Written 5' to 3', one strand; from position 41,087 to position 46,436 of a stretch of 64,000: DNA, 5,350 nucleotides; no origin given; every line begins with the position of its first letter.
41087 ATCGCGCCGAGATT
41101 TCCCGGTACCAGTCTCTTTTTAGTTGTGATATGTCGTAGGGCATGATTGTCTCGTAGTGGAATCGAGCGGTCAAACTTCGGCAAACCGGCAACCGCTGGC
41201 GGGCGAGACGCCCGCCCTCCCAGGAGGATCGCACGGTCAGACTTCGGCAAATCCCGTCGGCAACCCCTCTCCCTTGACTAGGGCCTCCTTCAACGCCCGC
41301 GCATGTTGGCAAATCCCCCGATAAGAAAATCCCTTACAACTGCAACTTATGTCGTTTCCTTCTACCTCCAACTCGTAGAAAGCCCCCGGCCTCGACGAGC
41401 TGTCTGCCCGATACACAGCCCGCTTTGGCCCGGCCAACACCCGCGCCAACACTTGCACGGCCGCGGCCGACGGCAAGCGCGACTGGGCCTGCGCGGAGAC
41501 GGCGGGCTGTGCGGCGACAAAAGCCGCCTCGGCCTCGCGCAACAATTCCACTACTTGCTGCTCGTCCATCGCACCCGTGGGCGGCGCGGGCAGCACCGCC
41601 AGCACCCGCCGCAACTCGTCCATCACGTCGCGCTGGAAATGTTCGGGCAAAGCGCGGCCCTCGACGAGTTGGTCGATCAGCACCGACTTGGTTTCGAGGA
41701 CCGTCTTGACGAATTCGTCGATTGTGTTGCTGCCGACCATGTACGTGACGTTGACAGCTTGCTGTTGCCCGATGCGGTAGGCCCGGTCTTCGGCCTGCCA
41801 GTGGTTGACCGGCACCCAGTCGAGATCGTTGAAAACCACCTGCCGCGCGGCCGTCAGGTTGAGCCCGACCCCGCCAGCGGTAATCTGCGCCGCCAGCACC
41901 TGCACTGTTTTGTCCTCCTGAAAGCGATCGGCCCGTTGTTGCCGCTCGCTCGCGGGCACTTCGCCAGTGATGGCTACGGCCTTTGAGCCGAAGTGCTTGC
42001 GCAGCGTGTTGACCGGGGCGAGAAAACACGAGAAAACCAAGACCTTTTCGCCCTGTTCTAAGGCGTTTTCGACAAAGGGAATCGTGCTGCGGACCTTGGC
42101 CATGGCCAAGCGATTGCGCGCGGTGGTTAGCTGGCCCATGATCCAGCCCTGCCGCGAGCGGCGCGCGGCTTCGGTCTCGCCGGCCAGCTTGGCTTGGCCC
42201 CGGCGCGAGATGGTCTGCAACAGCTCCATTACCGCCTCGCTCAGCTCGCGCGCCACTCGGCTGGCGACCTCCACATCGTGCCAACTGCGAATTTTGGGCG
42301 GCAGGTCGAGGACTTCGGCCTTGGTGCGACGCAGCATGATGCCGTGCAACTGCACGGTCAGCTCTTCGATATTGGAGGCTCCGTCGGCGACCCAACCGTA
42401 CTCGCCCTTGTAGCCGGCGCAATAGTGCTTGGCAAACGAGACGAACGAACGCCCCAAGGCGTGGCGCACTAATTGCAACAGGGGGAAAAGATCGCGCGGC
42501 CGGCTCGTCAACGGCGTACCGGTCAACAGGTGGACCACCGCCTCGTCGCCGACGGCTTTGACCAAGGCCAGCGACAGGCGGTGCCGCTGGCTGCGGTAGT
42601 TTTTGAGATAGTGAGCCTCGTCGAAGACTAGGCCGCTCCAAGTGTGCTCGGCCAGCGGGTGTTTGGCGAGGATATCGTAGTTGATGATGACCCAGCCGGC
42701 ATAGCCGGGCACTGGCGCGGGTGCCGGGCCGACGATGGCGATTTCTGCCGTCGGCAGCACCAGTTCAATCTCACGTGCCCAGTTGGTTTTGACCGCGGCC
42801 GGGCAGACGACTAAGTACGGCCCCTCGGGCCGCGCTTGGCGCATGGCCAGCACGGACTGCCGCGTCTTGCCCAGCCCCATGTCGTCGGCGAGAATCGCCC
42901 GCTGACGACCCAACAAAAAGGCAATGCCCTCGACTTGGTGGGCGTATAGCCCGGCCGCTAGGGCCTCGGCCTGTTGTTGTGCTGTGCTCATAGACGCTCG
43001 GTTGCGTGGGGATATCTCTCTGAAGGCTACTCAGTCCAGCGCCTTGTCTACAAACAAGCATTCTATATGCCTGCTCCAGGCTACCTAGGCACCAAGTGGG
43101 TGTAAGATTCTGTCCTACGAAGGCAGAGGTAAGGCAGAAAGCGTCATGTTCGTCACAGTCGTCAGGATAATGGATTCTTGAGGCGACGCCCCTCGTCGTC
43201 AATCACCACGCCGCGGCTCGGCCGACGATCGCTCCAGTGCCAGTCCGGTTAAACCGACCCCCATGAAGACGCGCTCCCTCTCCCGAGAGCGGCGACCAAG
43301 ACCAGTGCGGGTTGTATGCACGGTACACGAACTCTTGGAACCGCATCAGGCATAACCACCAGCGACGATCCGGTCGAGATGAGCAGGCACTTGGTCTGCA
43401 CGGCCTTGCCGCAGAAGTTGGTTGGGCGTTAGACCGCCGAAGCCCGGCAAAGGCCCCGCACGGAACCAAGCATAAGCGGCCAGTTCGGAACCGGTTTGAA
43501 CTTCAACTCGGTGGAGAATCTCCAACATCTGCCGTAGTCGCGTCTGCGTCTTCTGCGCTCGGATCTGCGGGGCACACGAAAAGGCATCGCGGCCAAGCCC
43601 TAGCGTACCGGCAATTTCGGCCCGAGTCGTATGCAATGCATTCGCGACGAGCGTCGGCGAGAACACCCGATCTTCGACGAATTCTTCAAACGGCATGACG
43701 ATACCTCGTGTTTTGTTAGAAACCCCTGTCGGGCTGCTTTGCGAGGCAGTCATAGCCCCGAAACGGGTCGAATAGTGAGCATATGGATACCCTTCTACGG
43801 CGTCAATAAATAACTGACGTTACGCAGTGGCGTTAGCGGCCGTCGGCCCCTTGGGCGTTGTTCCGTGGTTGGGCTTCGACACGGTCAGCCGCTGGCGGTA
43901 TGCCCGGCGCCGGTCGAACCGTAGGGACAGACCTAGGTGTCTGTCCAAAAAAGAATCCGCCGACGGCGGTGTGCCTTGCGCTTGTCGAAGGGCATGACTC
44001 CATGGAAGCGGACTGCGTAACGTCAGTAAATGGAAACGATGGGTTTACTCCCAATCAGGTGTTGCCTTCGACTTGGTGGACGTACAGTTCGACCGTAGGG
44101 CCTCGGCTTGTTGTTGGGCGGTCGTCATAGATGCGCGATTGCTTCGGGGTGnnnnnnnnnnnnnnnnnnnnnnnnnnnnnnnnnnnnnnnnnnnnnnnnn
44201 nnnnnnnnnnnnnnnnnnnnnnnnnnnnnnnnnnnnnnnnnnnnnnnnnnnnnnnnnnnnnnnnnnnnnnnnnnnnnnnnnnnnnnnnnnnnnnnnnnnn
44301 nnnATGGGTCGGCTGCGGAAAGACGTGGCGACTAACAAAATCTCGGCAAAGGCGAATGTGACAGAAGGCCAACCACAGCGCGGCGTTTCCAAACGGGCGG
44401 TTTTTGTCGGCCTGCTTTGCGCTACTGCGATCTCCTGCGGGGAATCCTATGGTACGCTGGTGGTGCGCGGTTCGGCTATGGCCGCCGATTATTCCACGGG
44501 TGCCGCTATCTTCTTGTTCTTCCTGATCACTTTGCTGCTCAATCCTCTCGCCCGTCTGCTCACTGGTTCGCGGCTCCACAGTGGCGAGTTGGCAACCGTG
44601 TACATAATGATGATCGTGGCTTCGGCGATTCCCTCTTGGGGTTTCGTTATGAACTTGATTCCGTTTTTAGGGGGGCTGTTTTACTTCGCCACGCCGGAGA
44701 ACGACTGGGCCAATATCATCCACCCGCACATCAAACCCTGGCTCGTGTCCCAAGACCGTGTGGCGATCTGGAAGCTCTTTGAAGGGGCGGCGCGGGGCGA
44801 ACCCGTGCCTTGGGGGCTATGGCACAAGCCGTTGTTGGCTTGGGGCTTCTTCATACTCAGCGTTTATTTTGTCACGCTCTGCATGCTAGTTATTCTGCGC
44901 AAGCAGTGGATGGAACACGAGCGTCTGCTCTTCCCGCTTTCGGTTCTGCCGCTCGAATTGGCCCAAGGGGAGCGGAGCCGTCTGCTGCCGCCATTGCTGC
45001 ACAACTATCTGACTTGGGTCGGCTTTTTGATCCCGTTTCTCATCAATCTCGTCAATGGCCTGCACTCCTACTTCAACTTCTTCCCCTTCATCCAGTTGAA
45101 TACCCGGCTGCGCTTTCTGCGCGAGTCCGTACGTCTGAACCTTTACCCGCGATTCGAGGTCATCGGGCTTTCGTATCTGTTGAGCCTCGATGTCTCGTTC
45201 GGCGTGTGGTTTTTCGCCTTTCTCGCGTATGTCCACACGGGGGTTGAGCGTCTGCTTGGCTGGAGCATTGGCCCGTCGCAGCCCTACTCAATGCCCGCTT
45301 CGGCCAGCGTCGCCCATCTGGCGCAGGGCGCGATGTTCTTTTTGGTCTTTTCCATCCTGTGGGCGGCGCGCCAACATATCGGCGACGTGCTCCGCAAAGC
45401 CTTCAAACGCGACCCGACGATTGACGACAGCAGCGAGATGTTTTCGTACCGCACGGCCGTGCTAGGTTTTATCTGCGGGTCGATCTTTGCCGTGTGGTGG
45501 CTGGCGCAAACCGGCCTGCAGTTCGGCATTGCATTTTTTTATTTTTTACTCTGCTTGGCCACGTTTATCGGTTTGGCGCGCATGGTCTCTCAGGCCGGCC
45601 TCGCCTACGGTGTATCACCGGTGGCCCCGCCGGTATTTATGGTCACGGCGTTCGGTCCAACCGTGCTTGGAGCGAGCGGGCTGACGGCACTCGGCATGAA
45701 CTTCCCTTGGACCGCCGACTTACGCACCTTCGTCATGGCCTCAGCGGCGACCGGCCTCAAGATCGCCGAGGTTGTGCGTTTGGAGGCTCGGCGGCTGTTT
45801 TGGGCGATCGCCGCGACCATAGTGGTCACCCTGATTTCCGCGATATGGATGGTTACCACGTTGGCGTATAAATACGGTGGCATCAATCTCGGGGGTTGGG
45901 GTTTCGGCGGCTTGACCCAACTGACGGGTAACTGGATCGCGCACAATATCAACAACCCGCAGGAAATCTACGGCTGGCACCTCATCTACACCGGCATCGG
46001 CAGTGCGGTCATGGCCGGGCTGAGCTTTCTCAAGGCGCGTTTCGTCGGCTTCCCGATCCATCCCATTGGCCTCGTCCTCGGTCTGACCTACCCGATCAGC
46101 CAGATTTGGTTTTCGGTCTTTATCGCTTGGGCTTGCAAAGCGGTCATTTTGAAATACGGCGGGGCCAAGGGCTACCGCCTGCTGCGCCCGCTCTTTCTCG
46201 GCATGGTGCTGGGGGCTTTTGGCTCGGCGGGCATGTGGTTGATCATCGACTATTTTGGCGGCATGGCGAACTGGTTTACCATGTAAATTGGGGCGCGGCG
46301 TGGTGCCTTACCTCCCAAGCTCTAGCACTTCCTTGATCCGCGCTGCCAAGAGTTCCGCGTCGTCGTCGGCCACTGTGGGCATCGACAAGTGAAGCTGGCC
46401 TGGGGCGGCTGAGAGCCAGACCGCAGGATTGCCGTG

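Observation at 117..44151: Recurrent insertion signature: accessory inserts bracketed by diverged direct copies of the neighbouring gene end or promoter, with no recombinase in 64 kb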

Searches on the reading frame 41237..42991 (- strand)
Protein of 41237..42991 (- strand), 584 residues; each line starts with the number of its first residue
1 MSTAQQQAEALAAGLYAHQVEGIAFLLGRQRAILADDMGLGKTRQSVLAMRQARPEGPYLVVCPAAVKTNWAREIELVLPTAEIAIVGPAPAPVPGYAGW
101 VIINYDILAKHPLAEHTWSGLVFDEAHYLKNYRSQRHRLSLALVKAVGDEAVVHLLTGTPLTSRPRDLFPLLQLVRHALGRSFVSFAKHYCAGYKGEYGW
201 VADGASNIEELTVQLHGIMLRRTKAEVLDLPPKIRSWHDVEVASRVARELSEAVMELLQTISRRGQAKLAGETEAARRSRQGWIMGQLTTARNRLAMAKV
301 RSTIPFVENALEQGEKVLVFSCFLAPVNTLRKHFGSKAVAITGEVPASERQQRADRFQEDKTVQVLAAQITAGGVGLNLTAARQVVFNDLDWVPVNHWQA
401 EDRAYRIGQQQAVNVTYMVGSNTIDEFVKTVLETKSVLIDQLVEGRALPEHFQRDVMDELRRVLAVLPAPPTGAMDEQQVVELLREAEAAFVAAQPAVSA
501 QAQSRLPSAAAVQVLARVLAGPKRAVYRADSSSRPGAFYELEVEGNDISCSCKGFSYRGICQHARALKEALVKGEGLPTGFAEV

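Call 4: search_protein_families(library=pfam, proteins=[window:41237-42991:-], max_evalue=0.01)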
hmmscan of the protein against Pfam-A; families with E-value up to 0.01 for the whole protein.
window:41237-42991:- (584 aa): 3 families
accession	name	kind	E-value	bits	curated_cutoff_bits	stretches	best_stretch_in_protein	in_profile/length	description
PF00176.29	SNF2-rel_dom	-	2.3e-27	96.3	24.9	1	18-242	1-241/290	SNF2-related domain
PF00271.37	Helicase_C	-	5.4e-14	52.8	23.5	1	310-408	9-110/110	Helicase conserved C-terminal domain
PF04434.22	SWIM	-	1.8e-05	24.6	19.6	1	545-570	10-36/38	SWIM zinc finger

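Call 47: search_protein_families(library=padloc, proteins=[window:41237-42991:-], max_evalue=0.00001)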
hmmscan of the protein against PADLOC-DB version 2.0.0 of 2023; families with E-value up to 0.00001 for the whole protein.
window:41237-42991:- (584 aa): 31 families (the best 25 are shown)
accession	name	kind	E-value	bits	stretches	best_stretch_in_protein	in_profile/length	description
PDLC00633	ZorD1|ZorD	-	5.3e-52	175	1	7-443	436-885/908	"SWI2/SNF2 helicase, Mrr-like nuclease"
PDLC02845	DpdE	-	2.8e-45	152.6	1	13-447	842-1277/1293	DpdE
PDLC00629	ZorD1|ZorD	-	1e-44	150.8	2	99-417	606-923/1012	"SWI2/SNF2 helicase, Mrr-like nuclease"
PDLC02842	DpdE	-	1.1e-43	147.2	1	7-444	694-1154/1176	DpdE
PDLC02849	DpdE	-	1.3e-42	144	1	10-439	396-829/857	DpdE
PDLC02852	DpdE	-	3.3e-41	139.1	2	269-443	681-857/905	DpdE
PDLC00634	ZorD1|ZorD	-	3.9e-41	138.8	2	98-497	612-1022/1208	"SWI2/SNF2 helicase, Mrr-like nuclease"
PDLC00631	ZorD1|ZorD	-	7.1e-40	134.6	2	104-422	559-884/1071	"SWI2/SNF2 helicase, Mrr-like nuclease"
PDLC02850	DpdE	-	3.9e-37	125.7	1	9-448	799-1247/1282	DpdE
PDLC02851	DpdE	-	5.1e-36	121.9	1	10-446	593-1038/1055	DpdE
PDLC00632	ZorD1|ZorD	-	9.1e-36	121.2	2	100-445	718-1082/1101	"SWI2/SNF2 helicase, Mrr-like nuclease"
PDLC02627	DrmD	-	4.2e-29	99.2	2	284-443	539-698/748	DrmD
PDLC00628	ZorD1|ZorD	-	1.8e-24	83.6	1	111-442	633-964/1171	"SWI2/SNF2 helicase, Mrr-like nuclease"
PDLC00627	ZorD1|ZorD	-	5e-24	82.3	1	336-445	871-991/1006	"SWI2/SNF2 helicase, Mrr-like nuclease"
PDLC02854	DpdE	-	8.6e-24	81.4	1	101-428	705-1044/1083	DpdE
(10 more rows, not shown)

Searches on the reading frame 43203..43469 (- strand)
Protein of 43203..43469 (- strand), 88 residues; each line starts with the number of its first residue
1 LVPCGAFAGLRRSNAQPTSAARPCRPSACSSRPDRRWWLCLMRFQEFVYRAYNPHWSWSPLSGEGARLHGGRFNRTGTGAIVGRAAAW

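Call 4: search_protein_families(library=pfam, proteins=[window:43203-43469:-], max_evalue=0.01)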
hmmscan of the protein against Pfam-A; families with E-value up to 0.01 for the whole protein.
window:43203-43469:- (88 aa): 1 family
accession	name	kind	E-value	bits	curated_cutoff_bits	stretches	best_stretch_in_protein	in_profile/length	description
PF08808.17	RES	-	8.4e-06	26.3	23.2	1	48-80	2-34/157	RES domain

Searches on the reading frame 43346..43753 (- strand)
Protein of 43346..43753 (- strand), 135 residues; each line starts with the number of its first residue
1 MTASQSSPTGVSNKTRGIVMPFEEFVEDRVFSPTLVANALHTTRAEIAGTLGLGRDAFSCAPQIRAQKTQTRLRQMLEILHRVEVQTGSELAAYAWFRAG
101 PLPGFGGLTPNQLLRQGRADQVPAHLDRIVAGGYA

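Call 4: search_protein_families(library=pfam, proteins=[window:43346-43753:-], max_evalue=0.01)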
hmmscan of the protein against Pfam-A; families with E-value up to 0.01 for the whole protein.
window:43346-43753:- (135 aa): 1 family
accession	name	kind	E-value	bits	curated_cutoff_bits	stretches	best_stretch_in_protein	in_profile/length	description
PF09722.15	Xre_MbcA_ParS_C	-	4e-06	27.1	24.5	1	88-130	8-49/51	Antitoxin Xre/MbcA/ParS C-terminal toxin-binding domain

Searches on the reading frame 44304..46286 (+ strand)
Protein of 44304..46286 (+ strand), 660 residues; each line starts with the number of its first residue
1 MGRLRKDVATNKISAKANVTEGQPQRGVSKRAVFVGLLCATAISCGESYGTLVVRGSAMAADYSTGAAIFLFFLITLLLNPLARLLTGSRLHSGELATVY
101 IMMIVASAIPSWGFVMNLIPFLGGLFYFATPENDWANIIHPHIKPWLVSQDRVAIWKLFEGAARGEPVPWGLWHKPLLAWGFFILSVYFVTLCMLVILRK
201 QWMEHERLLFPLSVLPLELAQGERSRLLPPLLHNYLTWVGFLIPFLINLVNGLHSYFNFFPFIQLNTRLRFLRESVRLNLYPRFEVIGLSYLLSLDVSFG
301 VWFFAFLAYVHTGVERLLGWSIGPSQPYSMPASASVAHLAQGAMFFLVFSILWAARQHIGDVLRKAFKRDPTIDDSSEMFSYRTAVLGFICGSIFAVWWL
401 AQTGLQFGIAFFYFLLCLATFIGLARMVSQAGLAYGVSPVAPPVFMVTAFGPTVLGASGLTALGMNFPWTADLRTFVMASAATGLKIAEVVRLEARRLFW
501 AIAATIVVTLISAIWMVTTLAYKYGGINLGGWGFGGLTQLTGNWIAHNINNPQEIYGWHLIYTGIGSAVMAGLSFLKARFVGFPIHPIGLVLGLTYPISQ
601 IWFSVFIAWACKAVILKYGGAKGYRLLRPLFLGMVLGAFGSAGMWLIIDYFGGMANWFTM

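Call 4: search_protein_families(library=pfam, proteins=[window:44304-46286:+], max_evalue=0.01)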
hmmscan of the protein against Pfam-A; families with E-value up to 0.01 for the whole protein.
window:44304-46286:+ (660 aa): 2 families
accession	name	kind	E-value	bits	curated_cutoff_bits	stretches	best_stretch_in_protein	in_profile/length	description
PF20581.3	DUF6785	-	1.7e-121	406.7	25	1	30-525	2-498/498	Family of unknown function (DUF6785)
PF20580.3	DUF6784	-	8e-27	93.8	26.4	1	561-654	2-95/101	Domain of unknown function (DUF6784)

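Call 47: search_protein_families(library=padloc, proteins=[window:44304-46286:+], max_evalue=0.00001)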
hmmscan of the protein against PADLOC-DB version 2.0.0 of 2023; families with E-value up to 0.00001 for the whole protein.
window:44304-46286:+ (660 aa): 0 families
